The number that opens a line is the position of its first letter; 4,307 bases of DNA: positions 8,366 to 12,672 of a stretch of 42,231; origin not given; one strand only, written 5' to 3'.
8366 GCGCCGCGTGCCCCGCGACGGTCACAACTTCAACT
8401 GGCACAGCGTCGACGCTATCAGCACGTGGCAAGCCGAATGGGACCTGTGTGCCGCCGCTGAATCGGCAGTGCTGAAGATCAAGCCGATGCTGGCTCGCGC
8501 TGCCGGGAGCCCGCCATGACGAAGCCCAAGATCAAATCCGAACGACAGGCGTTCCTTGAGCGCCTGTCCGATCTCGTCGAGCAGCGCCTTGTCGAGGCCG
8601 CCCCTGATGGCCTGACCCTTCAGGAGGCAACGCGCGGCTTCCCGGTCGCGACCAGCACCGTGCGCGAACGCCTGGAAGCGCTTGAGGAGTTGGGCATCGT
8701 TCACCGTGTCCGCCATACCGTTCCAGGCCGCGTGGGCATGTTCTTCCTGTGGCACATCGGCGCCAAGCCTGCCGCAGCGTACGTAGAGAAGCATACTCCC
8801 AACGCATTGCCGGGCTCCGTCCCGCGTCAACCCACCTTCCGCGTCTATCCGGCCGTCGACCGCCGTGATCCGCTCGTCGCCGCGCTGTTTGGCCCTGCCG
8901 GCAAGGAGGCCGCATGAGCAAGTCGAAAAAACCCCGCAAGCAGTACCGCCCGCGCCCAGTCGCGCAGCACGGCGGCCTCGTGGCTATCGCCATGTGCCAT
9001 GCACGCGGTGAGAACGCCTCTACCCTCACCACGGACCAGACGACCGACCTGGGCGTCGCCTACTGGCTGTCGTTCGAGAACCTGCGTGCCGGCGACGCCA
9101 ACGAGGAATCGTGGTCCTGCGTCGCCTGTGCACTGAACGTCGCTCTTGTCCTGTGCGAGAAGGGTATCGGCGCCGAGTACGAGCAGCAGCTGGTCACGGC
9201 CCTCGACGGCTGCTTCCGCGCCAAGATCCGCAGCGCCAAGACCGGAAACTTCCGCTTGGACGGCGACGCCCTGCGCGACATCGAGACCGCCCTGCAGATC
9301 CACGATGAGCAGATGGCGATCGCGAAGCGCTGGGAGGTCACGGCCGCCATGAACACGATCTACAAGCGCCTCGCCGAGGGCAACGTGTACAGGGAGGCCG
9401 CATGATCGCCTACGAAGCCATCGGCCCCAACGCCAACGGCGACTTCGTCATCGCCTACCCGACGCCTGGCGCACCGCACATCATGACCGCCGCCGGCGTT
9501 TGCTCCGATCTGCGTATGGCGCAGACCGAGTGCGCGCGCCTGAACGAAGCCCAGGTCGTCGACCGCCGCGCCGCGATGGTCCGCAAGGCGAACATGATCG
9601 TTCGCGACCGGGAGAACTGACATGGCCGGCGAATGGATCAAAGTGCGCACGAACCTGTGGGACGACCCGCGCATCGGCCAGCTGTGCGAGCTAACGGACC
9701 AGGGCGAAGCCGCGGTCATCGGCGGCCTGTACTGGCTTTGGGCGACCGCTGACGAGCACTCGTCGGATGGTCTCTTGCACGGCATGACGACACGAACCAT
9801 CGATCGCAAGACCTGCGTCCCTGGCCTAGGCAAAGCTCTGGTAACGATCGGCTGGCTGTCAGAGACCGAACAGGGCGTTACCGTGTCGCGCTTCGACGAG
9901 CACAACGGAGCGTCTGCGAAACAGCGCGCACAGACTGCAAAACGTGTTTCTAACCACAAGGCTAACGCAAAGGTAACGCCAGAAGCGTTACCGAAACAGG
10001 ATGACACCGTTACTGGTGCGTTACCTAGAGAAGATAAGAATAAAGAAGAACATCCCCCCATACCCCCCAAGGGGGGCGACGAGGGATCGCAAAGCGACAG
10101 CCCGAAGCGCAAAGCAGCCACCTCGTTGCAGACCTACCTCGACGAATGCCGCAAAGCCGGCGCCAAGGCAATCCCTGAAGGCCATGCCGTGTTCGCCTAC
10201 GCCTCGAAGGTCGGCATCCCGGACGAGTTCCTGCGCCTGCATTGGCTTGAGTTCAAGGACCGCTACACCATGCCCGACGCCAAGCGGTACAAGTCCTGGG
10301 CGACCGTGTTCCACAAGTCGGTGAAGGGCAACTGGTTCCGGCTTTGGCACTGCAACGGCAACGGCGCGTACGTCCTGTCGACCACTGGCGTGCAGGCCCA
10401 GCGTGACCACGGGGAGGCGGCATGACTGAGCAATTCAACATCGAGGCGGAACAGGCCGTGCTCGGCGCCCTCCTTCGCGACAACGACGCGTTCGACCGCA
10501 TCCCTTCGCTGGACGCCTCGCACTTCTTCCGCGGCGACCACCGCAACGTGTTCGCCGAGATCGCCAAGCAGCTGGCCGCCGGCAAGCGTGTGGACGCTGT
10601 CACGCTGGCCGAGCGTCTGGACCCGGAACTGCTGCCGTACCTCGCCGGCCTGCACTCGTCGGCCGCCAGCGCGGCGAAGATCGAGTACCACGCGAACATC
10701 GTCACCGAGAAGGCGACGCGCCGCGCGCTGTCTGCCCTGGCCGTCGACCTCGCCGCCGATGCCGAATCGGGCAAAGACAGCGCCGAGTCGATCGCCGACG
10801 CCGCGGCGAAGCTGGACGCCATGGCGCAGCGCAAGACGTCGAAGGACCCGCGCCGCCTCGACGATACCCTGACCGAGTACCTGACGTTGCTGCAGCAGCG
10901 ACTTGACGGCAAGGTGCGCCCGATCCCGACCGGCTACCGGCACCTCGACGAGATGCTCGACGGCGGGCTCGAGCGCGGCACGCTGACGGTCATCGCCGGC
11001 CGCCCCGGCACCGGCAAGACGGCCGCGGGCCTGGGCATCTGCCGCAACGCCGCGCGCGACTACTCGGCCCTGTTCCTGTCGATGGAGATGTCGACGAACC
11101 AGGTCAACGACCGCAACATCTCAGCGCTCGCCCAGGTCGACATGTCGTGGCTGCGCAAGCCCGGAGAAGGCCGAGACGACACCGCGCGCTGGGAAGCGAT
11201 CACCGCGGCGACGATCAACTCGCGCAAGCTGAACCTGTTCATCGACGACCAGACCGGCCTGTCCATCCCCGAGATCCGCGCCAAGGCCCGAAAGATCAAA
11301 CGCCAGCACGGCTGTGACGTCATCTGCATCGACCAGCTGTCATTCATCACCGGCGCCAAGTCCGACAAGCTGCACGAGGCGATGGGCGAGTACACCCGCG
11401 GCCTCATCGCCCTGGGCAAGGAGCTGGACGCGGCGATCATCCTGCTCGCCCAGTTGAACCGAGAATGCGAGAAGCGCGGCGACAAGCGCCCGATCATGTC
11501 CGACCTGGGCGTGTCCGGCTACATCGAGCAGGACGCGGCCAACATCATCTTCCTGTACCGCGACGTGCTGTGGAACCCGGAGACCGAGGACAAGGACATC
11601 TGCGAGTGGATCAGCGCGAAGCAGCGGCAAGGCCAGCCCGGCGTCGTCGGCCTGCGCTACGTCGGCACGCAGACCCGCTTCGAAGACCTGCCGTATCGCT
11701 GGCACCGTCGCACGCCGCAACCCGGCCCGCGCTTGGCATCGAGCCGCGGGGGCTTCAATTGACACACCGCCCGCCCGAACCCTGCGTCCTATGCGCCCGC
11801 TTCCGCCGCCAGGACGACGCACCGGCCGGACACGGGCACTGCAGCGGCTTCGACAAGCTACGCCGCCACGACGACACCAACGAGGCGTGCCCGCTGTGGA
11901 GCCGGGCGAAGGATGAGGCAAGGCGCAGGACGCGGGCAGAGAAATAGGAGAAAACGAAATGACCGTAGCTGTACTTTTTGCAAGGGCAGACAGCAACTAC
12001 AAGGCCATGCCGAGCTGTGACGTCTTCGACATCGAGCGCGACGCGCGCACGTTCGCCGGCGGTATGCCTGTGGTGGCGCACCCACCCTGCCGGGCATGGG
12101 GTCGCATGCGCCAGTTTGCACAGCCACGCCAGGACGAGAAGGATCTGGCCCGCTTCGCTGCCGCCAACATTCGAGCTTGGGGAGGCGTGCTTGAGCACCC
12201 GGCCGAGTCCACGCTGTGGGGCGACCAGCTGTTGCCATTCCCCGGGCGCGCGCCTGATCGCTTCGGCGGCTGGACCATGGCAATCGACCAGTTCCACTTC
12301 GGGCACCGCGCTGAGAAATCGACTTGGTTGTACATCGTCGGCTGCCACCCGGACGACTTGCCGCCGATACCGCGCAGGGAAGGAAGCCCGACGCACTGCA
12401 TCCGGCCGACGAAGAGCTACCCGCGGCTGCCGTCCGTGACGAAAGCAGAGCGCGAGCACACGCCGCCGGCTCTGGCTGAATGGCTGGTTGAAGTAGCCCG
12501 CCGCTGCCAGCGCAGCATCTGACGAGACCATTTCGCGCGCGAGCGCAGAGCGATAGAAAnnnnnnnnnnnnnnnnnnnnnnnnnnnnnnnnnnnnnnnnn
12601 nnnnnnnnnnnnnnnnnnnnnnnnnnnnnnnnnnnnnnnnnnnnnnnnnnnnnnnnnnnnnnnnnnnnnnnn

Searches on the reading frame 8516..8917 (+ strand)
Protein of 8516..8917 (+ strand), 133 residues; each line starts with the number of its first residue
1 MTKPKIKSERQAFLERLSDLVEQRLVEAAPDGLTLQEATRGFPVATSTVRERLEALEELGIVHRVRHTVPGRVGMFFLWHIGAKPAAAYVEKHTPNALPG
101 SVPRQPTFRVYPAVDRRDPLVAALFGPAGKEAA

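Call 8: search_protein_families(library=pfam, max_evalue=0.1, proteins=[window:8516-8917:+])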
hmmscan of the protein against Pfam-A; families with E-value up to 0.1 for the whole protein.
window:8516-8917:+ (133 aa): 10 families
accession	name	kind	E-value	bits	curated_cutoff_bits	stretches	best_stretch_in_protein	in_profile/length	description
PF12840.13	HTH_20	-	3.1e-05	24.3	27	1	23-64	11-50/51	Helix-turn-helix domain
PF09339.16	HTH_IclR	-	0.00016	21.8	22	1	25-64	11-50/52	IclR helix-turn-helix domain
PF08220.18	HTH_DeoR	-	0.0014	18.7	21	1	33-66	15-48/57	DeoR-like helix-turn-helix domain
PF16365.12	EutK_C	-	0.013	15.9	27.5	1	27-60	9-42/52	Ethanolamine utilization protein EutK C-terminus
PF12802.13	MarR_2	-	0.015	15.8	27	1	26-72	14-60/61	MarR family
PF22979.2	HTH_69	-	0.018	15.4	27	1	25-66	19-60/69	Winged helix-turn-helix domain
PF01022.26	HTH_5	-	0.04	14.2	22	0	44-63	27-46/47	Bacterial regulatory protein, arsR family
PF13814.12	Replic_Relax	-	0.065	13.7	25.3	0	45-89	25-70/191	Replication-relaxation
PF08461.16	HTH_12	-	0.074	13.5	21.4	0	40-68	26-54/66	Ribonuclease R winged-helix domain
PF06163.17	DUF977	-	0.076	13.5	22.1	1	1-76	1-65/134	Bacterial protein of unknown function (DUF977)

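Call 9: search_protein_families(library=phrogs, max_evalue=0.1, proteins=[window:8516-8917:+])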
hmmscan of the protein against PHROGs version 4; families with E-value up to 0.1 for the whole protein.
window:8516-8917:+ (133 aa): 3 families
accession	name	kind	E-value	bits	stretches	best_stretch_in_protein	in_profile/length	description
phrog_1123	-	unknown function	0.02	15.7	1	24-65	38-79/112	-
phrog_37476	-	unknown function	0.036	15.5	1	10-58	29-76/92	-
phrog_2440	-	transcription regulation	0.074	14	0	43-67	56-80/126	transcriptional regulator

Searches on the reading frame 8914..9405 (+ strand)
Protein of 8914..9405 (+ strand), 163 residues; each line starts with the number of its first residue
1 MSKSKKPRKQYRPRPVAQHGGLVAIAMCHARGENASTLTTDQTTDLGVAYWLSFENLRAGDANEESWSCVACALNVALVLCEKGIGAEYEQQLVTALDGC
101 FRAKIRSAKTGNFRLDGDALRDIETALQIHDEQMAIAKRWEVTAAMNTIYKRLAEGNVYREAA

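Call 82: search_protein_families(library=phrogs, max_evalue=0.00001, proteins=[window:8914-9405:+])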
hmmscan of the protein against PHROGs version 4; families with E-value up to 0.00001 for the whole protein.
window:8914-9405:+ (163 aa): 1 family
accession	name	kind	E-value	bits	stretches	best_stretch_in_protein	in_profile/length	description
phrog_20828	-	unknown function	7.6e-30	105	1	1-163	1-175/179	-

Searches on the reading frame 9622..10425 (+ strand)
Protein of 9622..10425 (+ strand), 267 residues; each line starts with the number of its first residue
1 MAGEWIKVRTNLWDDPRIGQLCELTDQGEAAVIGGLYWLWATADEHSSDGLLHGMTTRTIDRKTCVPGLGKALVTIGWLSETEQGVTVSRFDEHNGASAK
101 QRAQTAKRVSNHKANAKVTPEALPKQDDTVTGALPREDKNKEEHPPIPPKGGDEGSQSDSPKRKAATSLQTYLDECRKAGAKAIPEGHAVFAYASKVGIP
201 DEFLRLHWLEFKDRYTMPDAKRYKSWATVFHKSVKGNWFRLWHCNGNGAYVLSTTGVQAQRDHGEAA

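Call 82: search_protein_families(library=phrogs, max_evalue=0.00001, proteins=[window:9622-10425:+])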
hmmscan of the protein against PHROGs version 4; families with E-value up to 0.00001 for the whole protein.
window:9622-10425:+ (267 aa): 3 families
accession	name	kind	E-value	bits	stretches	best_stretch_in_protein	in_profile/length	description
phrog_2509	-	DNA, RNA and nucleotide metabolism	6.2e-43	148.3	1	1-167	1-164/277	replication initiation protein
phrog_9474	-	DNA, RNA and nucleotide metabolism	5.4e-30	105.9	1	4-145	2-154/288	replication initiation protein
phrog_3926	-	DNA, RNA and nucleotide metabolism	3.7e-08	34.4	1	3-170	4-176/312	replication initiation protein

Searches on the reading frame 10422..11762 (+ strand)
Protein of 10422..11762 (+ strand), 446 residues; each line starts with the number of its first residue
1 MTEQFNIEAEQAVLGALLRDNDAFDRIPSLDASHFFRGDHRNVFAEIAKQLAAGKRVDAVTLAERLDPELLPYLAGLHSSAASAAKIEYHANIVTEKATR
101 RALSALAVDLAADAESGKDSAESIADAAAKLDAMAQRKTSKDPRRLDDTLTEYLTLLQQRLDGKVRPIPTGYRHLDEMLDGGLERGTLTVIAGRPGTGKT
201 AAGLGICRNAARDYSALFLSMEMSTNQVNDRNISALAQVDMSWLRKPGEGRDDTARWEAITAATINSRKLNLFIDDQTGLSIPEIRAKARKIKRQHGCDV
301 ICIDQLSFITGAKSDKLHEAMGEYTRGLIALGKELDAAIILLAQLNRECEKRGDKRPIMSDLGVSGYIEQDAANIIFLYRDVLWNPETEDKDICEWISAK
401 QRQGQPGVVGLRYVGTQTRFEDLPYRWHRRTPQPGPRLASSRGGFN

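Call 82: search_protein_families(library=phrogs, max_evalue=0.00001, proteins=[window:10422-11762:+])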
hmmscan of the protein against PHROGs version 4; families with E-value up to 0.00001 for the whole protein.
window:10422-11762:+ (446 aa): 8 families
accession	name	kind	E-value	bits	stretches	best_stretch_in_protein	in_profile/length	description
phrog_19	-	DNA, RNA and nucleotide metabolism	1.2e-96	326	1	1-430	155-588/621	DnaB-like replicative helicase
phrog_11530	-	unknown function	9.4e-39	134.2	1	270-415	4-151/184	-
phrog_243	-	DNA, RNA and nucleotide metabolism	8e-35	121.1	1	167-423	17-268/273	DnaB-like replicative helicase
phrog_239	-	DNA, RNA and nucleotide metabolism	1.8e-24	87.8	1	117-428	289-604/801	DNA primase/helicase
phrog_23150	-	unknown function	1.5e-13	51.8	1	9-204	11-212/217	-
phrog_20000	-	unknown function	6.5e-12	46.6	1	5-66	27-89/132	-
phrog_97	-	other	1.3e-08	35.5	1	156-228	38-118/506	UvsX-like recombinase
phrog_8337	-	DNA, RNA and nucleotide metabolism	1.6e-06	28.7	1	166-226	48-111/273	DNA repair protein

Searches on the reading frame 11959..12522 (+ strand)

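Call 82: search_protein_families(library=phrogs, max_evalue=0.00001, proteins=[window:11959-12522:+])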
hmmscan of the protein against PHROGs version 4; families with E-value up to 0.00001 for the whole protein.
window:11959-12522:+ (187 aa): 1 family
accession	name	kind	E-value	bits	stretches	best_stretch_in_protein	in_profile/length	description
phrog_12600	-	unknown function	5.8e-69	232.6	1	2-185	3-196/203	-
